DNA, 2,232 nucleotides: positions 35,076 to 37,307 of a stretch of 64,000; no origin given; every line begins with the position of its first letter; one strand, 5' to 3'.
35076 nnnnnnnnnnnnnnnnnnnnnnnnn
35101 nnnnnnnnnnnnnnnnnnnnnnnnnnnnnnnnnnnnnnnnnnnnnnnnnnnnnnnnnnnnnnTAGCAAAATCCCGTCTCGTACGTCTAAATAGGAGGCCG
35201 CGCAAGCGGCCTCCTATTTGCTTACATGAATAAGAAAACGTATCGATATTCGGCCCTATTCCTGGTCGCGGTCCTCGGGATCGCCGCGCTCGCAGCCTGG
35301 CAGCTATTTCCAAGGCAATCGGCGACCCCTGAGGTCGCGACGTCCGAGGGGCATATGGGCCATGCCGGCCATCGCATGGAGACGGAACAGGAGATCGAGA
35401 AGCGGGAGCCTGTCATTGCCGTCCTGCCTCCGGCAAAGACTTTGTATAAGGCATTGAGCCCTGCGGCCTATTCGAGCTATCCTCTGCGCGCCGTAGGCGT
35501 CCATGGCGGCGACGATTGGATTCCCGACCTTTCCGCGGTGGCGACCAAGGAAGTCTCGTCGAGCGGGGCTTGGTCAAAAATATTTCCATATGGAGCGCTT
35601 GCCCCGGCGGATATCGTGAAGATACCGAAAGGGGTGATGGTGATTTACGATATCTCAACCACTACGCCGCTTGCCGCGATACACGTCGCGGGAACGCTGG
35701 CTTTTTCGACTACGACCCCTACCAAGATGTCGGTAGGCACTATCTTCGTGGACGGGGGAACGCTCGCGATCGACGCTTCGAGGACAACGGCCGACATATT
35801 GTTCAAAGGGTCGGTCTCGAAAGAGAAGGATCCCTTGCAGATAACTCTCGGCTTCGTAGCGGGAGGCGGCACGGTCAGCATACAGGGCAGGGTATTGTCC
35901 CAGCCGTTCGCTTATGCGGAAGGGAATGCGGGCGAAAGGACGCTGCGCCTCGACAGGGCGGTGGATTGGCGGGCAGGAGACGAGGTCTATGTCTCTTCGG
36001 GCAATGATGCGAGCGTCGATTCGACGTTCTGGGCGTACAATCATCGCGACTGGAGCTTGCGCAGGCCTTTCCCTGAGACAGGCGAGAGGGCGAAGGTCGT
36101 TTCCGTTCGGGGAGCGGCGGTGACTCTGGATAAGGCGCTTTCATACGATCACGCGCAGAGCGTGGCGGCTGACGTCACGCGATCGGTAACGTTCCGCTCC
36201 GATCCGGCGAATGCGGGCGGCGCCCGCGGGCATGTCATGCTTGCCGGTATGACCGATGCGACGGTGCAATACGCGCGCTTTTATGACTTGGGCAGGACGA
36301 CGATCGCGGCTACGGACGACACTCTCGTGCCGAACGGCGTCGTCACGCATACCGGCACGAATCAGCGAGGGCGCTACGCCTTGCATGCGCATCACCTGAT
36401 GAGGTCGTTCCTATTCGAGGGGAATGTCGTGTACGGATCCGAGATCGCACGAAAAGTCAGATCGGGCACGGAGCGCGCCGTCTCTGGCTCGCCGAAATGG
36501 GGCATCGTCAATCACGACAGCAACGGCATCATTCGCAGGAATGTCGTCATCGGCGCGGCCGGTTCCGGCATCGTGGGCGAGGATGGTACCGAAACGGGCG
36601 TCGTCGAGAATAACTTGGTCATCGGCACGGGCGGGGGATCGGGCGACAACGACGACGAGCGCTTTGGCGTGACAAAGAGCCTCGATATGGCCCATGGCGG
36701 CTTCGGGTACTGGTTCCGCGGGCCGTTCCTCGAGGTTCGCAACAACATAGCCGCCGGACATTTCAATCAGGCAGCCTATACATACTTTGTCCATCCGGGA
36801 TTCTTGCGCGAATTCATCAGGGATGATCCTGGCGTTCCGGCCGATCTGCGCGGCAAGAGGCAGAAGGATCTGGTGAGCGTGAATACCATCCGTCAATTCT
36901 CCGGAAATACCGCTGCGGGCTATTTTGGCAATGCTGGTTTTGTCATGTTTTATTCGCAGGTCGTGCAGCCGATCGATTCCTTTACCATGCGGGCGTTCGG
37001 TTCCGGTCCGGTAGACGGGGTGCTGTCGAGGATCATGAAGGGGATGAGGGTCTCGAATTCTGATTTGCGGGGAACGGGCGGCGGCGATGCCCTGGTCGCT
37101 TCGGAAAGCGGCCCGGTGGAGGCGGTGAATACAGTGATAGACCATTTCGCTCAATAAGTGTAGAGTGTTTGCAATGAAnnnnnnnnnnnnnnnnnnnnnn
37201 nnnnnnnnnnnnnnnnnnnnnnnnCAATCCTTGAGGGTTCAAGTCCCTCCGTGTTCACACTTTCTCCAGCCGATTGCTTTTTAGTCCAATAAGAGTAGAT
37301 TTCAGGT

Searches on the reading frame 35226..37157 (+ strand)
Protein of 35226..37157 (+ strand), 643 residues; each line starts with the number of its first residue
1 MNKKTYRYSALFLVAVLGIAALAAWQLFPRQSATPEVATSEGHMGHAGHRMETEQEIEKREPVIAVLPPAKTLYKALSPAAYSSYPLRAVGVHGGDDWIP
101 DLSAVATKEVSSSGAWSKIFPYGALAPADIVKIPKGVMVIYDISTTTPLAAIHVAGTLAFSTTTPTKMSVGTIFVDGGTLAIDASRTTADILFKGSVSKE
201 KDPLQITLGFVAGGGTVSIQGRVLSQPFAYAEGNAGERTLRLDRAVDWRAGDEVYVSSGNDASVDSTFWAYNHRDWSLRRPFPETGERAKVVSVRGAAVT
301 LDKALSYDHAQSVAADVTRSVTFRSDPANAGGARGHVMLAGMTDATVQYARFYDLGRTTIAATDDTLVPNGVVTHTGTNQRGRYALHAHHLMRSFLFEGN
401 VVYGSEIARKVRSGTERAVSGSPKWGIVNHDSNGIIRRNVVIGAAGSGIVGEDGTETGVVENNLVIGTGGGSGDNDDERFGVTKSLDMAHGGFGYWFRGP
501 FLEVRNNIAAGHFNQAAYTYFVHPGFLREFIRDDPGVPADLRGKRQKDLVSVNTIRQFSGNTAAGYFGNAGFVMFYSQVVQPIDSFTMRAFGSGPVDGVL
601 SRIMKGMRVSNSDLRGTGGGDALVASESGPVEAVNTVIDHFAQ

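Call 3: search_protein_families(library=pfam, proteins=[window:35226-37157:+], max_evalue=1)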
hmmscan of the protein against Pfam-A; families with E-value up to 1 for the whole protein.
window:35226-37157:+ (643 aa): 4 families
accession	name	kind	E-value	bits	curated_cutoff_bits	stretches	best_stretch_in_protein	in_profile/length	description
PF10162.14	G8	-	1.4e-08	35.1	22.9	1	126-222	9-114/124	G8 domain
PF24606.1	CEMIP_beta-hel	-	0.00026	21.2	27.3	1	374-523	23-175/212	CEMIP beta-helix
PF13229.12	Beta_helix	-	0.00053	20.1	25.9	1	397-471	82-140/158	Right handed beta helix region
PF23157.1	DUF7055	-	0.061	13.5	27.6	1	215-248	31-61/66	Domain of unknown function (DUF7055)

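Call 22: search_protein_families(library=ncbifam, proteins=[window:35226-37157:+], max_evalue=1)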
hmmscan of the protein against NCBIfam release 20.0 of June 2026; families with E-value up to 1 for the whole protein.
window:35226-37157:+ (643 aa): 0 families
